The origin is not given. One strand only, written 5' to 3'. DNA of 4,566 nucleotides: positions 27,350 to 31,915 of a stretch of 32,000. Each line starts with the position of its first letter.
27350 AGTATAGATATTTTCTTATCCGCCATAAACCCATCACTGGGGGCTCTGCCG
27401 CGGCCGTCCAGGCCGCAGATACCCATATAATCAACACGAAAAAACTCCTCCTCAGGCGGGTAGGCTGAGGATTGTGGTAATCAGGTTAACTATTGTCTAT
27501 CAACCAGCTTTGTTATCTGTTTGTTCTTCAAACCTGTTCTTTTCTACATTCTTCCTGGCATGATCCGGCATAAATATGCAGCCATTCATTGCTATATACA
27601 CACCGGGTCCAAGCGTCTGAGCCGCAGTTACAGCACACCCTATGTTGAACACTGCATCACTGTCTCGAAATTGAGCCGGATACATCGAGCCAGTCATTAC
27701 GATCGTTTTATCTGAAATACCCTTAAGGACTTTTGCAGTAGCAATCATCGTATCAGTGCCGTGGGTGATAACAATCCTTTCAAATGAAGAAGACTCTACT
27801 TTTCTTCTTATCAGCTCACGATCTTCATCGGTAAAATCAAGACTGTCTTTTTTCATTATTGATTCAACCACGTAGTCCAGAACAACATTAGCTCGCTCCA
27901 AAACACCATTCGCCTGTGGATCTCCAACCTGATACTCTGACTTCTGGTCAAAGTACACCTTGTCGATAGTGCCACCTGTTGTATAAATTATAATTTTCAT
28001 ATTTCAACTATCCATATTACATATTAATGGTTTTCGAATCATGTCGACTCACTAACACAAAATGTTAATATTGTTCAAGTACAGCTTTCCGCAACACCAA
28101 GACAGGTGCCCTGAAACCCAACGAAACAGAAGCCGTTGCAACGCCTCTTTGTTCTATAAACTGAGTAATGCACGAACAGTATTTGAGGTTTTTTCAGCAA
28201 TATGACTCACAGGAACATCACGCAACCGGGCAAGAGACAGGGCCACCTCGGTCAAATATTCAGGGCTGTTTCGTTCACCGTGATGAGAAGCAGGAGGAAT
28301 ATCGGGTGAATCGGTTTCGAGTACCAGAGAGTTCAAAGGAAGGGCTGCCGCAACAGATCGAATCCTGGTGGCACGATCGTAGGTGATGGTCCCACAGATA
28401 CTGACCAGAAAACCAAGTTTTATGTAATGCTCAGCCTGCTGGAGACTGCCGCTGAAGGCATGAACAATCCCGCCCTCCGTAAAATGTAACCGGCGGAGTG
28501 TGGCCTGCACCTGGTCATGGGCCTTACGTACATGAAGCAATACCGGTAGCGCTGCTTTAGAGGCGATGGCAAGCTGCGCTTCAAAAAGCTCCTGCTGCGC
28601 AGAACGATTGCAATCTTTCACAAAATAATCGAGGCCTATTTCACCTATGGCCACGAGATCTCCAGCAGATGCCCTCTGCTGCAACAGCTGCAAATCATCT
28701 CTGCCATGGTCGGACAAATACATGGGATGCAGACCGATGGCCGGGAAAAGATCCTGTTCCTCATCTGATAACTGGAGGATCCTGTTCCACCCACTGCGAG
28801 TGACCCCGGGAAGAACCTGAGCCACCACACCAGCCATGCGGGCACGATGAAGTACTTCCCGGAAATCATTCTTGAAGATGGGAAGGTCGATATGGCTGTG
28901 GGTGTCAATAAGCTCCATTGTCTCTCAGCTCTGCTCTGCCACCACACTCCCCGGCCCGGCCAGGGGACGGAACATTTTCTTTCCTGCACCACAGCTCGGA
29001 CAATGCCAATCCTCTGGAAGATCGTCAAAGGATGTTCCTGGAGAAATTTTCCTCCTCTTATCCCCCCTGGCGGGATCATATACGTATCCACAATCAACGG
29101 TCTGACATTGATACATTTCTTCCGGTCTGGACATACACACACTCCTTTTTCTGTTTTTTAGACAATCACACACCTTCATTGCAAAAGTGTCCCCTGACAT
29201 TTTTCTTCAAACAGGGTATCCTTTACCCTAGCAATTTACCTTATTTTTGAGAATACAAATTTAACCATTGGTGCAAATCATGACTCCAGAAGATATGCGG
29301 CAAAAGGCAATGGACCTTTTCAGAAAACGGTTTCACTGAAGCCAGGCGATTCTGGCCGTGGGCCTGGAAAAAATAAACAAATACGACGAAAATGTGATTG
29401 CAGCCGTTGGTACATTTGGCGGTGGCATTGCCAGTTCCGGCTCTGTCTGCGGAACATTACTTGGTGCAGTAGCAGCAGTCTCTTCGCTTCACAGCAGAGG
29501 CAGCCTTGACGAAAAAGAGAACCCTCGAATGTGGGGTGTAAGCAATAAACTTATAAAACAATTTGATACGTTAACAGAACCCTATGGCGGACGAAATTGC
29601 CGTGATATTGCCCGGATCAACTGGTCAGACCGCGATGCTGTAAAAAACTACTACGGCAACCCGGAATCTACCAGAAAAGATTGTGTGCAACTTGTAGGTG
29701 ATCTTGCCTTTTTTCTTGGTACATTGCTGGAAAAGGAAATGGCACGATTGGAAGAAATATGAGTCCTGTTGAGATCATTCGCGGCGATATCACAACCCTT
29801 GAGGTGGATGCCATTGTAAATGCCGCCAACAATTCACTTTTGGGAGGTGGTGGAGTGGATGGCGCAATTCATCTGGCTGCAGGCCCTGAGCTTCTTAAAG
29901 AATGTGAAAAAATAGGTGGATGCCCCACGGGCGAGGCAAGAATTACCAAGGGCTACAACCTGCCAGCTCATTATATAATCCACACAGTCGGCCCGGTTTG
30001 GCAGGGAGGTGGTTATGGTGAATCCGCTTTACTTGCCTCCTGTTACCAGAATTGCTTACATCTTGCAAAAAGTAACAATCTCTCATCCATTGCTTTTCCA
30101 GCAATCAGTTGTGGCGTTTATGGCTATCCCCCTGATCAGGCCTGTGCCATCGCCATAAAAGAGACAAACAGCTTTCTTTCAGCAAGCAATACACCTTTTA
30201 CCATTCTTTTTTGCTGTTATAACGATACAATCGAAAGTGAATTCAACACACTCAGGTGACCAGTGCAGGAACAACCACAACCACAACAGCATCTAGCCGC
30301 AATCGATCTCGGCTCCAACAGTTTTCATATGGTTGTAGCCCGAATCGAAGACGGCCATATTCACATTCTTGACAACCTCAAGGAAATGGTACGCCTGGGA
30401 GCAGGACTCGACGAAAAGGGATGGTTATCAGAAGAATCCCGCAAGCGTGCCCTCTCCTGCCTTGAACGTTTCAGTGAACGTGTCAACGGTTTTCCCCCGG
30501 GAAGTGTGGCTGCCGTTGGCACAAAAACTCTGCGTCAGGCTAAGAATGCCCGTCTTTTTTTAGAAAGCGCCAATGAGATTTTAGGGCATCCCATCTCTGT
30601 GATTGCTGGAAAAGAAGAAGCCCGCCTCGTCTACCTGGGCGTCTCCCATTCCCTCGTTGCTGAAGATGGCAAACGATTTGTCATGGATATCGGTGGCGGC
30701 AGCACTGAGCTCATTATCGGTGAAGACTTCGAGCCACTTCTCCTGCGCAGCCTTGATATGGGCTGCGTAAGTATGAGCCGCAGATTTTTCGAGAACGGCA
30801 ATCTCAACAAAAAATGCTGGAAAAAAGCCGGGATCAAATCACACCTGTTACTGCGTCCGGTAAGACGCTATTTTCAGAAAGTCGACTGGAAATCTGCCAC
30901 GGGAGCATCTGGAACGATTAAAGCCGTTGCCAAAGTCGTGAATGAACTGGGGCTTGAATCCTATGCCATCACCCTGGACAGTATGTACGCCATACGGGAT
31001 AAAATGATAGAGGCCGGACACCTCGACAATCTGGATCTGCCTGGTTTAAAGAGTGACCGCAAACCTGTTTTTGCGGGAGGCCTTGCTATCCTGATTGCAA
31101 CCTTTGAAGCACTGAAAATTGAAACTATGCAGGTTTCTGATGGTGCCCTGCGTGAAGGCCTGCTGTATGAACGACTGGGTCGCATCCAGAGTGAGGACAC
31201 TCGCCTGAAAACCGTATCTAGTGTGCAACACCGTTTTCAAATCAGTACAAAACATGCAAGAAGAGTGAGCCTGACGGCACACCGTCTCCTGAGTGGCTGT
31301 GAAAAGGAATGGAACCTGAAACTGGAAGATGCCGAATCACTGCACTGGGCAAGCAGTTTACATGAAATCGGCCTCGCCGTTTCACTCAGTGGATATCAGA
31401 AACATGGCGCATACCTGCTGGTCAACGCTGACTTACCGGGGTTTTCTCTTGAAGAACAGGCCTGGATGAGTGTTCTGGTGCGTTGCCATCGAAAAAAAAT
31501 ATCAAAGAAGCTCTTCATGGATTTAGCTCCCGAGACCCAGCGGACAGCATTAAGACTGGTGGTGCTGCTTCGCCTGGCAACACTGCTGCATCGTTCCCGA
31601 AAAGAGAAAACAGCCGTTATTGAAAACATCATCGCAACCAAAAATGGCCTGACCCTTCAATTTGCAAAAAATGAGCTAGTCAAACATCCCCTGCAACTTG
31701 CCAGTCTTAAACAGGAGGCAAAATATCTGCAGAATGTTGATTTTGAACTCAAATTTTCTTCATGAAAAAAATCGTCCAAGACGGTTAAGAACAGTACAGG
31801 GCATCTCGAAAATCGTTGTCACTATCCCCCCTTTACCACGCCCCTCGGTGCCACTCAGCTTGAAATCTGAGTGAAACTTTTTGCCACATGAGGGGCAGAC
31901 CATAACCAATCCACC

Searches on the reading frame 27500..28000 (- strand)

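Call 98: search_protein_families(library=pfam, proteins=[window:27500-28000:-], max_evalue=0.001)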
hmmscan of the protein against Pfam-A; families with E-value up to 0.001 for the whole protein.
window:27500-28000:- (166 aa): 1 family
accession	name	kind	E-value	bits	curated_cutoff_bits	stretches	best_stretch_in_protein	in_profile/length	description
PF00710.25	Asparaginase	-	8.1e-27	94.4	22.5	1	2-152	1-162/193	Asparaginase, N-terminal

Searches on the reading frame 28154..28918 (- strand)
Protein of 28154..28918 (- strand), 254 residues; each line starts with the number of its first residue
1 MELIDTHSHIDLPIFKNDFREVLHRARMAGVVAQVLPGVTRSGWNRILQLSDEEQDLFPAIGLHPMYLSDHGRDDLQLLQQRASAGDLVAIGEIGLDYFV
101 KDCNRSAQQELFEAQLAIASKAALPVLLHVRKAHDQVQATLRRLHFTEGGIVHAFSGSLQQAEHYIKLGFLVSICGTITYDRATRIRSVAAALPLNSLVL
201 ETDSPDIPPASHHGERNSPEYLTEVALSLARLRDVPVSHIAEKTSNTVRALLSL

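Call 98: search_protein_families(library=pfam, proteins=[window:28154-28918:-], max_evalue=0.001)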
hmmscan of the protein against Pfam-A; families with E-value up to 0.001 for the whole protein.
window:28154-28918:- (254 aa): 1 family
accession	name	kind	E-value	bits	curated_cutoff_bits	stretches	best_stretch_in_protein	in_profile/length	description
PF01026.27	TatD_DNase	-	2.1e-67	227.6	27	1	4-252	1-252/253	TatD related DNase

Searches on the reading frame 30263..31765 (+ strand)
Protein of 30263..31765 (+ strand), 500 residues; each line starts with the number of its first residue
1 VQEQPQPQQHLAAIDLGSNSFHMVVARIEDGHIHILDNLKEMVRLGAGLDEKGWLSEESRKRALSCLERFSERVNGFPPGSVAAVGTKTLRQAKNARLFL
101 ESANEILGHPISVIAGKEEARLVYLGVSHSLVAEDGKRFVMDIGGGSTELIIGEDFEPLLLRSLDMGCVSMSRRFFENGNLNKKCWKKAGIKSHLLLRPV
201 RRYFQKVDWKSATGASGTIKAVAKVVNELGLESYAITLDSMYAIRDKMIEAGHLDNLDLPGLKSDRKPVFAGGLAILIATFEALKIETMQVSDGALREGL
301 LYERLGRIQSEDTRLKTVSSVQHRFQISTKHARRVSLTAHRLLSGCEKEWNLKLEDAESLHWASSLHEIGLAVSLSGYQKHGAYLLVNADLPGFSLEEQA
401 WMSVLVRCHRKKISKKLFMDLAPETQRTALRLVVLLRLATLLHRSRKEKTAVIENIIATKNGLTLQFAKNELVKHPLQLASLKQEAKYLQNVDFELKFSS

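Call 27: search_protein_families(library=pfam, proteins=[window:30263-31765:+], max_evalue=0.001)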
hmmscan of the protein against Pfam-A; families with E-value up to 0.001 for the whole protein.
window:30263-31765:+ (500 aa): 2 families
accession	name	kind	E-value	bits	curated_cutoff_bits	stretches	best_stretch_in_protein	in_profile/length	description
PF02541.22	Ppx-GppA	-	2.2e-76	257.5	27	1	24-306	1-283/285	Ppx/GppA phosphatase family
PF21447.3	Ppx-GppA_III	-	8.6e-43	146.6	27.3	1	314-485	2-176/177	Ppx/GppA phosphatase, domain III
